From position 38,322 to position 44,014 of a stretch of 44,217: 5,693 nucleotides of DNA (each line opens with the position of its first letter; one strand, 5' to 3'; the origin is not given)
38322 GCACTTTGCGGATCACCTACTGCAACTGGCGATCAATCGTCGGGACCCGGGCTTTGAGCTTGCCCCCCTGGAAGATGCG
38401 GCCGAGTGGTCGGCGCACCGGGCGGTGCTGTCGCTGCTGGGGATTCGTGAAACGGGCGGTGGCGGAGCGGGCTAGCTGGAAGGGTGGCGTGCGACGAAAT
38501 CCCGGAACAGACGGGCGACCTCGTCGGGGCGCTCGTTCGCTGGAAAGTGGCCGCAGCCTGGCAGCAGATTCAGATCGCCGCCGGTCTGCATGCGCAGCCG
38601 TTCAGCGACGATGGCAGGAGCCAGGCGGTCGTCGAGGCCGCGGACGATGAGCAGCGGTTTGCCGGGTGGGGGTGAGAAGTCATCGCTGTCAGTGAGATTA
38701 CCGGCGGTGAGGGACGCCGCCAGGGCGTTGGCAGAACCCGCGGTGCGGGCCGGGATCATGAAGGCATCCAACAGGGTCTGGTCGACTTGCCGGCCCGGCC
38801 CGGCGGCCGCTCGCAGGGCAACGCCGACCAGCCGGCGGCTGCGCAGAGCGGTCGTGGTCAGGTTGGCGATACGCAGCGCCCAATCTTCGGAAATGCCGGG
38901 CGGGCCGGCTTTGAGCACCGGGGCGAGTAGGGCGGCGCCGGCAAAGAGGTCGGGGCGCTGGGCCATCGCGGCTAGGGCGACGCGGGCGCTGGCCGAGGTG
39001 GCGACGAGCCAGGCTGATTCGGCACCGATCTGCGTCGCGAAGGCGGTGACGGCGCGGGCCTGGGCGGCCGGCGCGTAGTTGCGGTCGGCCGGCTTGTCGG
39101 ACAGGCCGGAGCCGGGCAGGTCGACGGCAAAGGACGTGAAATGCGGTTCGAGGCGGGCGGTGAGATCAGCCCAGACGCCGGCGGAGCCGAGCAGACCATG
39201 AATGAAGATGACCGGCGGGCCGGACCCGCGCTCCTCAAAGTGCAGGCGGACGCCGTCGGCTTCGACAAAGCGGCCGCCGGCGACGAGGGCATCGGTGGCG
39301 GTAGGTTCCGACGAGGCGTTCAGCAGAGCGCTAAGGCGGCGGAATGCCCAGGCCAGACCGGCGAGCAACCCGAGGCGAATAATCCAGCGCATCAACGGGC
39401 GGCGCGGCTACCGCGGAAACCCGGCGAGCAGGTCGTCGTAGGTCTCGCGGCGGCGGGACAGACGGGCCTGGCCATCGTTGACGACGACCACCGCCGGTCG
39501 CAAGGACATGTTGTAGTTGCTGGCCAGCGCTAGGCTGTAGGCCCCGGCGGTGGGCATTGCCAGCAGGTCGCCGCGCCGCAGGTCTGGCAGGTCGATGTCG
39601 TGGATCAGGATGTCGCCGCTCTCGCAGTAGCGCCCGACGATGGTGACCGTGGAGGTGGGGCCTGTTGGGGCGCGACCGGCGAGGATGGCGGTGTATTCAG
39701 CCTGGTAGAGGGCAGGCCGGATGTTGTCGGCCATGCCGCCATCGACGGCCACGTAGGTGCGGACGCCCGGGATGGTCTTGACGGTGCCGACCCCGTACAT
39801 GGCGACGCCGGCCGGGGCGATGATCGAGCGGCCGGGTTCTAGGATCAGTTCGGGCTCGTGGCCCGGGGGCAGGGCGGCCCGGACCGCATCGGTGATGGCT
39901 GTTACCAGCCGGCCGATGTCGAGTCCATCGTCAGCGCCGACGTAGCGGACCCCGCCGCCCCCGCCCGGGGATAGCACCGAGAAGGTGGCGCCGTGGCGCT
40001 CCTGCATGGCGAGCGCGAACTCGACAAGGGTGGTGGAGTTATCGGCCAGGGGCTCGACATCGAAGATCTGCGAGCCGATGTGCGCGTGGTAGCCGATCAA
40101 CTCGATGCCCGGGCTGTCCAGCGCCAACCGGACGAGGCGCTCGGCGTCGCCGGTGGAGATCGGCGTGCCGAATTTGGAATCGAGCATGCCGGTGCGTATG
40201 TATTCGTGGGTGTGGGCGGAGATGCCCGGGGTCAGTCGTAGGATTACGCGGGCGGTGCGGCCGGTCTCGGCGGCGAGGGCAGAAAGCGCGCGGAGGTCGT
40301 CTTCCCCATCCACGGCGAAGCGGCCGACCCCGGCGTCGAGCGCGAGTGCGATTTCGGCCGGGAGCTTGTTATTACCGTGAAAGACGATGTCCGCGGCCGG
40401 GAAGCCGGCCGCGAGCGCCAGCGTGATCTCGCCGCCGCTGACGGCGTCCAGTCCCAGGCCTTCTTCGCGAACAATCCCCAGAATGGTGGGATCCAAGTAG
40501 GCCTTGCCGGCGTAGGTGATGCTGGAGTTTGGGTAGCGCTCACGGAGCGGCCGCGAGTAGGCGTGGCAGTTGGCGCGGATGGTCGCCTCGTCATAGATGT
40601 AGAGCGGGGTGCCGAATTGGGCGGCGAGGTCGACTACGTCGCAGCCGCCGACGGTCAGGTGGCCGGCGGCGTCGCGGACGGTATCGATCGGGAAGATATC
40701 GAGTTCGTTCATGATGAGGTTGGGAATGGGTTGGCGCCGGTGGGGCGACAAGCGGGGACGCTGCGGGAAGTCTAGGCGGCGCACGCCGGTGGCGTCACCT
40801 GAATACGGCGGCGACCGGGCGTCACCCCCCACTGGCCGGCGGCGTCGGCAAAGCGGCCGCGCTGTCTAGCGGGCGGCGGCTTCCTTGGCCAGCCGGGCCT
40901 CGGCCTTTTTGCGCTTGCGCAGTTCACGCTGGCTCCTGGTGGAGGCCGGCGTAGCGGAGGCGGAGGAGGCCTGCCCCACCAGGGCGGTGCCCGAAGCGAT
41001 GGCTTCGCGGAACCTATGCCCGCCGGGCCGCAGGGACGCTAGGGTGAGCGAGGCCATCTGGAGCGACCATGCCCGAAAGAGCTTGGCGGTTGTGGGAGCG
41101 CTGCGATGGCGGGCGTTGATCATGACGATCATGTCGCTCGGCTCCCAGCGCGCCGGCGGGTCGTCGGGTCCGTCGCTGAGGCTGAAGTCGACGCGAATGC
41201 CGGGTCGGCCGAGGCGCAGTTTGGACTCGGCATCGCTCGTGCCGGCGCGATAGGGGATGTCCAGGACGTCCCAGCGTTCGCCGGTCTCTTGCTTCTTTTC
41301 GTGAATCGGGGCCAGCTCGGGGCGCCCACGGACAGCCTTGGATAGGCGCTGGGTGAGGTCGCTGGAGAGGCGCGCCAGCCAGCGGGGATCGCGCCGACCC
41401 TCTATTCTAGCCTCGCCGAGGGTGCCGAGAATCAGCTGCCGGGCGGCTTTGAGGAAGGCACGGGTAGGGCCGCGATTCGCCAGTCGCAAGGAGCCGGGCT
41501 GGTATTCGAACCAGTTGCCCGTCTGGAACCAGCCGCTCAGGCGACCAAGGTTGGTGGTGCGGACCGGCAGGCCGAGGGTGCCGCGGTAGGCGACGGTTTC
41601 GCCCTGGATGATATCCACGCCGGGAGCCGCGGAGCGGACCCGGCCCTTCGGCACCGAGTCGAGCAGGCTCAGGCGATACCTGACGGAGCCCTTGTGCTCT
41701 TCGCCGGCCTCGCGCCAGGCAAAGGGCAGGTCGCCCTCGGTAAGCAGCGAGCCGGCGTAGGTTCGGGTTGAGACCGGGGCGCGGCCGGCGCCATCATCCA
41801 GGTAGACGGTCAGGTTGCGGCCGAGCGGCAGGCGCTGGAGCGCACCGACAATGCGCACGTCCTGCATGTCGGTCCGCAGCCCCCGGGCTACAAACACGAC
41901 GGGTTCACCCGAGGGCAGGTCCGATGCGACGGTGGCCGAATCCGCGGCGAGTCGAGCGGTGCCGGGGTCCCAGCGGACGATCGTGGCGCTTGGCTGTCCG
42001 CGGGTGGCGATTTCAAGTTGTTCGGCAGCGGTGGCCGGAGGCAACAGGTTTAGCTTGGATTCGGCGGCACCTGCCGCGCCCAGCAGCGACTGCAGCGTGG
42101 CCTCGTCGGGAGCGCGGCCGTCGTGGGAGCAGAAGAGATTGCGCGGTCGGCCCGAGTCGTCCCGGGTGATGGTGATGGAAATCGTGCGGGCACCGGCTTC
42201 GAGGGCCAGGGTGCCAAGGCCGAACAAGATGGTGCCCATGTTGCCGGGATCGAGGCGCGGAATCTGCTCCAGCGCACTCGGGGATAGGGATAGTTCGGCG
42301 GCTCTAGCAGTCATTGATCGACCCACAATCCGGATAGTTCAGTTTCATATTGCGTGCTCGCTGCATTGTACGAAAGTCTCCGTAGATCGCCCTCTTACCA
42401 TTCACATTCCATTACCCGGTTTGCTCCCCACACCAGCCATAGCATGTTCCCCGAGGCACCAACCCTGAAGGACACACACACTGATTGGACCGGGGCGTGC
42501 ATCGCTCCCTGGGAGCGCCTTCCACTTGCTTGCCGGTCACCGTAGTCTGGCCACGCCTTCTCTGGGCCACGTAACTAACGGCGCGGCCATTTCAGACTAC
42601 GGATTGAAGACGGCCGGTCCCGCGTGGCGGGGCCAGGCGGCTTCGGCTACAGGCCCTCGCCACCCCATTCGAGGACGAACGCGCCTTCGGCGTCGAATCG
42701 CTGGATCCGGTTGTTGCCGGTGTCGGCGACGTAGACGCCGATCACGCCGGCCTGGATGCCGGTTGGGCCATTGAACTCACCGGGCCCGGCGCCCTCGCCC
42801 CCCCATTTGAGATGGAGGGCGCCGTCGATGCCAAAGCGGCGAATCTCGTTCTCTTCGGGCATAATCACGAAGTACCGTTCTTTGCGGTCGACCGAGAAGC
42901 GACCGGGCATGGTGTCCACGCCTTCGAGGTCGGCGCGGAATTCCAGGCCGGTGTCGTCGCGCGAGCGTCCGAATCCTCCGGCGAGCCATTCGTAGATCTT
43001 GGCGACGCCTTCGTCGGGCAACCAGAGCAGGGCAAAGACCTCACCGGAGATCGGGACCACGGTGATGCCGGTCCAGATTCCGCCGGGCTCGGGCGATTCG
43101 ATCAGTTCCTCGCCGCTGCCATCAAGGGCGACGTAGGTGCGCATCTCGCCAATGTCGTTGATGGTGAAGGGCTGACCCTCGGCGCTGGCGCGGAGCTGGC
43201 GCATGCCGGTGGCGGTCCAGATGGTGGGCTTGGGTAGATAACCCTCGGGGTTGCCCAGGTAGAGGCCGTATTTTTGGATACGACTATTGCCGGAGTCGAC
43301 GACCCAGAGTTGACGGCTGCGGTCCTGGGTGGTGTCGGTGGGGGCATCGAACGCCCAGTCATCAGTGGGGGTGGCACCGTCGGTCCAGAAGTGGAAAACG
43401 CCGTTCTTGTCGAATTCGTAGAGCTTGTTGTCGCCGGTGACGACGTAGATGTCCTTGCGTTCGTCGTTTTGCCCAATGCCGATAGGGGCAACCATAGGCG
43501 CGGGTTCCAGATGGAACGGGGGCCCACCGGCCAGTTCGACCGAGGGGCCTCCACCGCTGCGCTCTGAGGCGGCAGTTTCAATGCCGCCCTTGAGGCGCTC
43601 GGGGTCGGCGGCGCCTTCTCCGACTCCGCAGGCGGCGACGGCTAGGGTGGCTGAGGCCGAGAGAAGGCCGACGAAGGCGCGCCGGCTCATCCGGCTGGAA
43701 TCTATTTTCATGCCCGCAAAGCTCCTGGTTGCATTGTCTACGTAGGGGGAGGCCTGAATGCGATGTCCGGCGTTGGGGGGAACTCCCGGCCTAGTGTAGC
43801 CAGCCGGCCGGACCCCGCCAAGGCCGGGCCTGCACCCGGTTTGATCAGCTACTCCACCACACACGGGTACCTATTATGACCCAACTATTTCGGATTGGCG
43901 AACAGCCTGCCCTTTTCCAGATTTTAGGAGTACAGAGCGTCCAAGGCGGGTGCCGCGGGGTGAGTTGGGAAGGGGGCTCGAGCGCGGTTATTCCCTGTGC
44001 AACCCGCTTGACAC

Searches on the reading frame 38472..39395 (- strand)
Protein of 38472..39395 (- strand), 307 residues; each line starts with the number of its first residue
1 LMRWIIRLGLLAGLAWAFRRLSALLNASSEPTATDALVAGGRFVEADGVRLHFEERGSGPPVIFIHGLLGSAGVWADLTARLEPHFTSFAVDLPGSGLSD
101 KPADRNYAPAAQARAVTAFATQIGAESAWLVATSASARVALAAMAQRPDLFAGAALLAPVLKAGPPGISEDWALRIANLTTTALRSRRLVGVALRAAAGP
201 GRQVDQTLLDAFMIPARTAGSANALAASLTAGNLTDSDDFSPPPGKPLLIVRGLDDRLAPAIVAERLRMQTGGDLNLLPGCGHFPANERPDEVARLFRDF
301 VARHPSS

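Call 6: search_protein_families(library=pfam, proteins=[window:38472-39395:-], max_evalue=0.001)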
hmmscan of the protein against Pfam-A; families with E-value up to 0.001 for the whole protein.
window:38472-39395:- (307 aa): 3 families
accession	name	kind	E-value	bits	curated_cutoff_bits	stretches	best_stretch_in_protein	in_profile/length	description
PF12697.13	Abhydrolase_6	-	1.4e-21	78.6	26.3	1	62-295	1-216/217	Alpha/beta hydrolase family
PF00561.26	Abhydrolase_1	-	1.6e-20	74.2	25.8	1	60-285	1-240/245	alpha/beta hydrolase fold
PF12146.15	Hydrolase_4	-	5.3e-09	36.2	27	1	62-288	7-237/239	Serine aminopeptidase, S33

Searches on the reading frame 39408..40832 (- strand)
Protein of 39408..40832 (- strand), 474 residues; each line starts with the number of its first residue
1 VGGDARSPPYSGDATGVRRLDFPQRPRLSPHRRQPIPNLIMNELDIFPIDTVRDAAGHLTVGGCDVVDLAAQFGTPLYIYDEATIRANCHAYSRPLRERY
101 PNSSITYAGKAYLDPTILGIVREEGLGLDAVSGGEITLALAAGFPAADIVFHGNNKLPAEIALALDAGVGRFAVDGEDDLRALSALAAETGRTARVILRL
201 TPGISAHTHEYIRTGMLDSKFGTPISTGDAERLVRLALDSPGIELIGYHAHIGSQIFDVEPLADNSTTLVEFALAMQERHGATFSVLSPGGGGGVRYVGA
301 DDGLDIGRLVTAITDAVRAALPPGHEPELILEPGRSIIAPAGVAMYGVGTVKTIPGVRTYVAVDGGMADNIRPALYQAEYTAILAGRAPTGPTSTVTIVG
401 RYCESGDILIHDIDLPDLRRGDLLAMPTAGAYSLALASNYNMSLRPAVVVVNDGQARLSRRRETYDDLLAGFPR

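Call 6: search_protein_families(library=pfam, proteins=[window:39408-40832:-], max_evalue=0.001)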
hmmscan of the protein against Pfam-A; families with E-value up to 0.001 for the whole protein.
window:39408-40832:- (474 aa): 2 families
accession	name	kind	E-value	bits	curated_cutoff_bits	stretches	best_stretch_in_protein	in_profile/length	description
PF02784.22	Orn_Arg_deC_N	-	1.2e-52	179.2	23.4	1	96-339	11-247/247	Pyridoxal-dependent decarboxylase, pyridoxal binding domain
PF00278.28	Orn_DAP_Arg_deC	-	1.9e-19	70.1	23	1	78-430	2-95/95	Pyridoxal-dependent decarboxylase, C-terminal sheet domain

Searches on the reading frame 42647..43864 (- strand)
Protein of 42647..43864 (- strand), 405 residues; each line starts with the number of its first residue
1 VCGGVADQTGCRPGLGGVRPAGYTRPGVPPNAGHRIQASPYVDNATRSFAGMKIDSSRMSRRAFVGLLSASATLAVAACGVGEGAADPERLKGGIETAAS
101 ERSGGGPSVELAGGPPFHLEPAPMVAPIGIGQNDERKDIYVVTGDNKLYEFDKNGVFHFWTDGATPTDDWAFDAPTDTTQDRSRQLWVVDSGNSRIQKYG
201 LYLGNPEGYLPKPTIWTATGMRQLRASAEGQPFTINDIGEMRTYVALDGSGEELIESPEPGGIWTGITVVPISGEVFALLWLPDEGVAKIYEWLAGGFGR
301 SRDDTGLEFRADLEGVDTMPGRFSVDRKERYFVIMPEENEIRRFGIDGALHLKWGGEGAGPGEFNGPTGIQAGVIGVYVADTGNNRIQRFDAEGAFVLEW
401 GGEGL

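Call 6: search_protein_families(library=pfam, proteins=[window:42647-43864:-], max_evalue=0.001)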
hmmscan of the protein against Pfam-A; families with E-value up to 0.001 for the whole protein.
window:42647-43864:- (405 aa): 1 family
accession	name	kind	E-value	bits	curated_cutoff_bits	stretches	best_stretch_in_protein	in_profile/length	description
PF01436.27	NHL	-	4e-10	39.6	20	1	172-199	1-28/28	NHL repeat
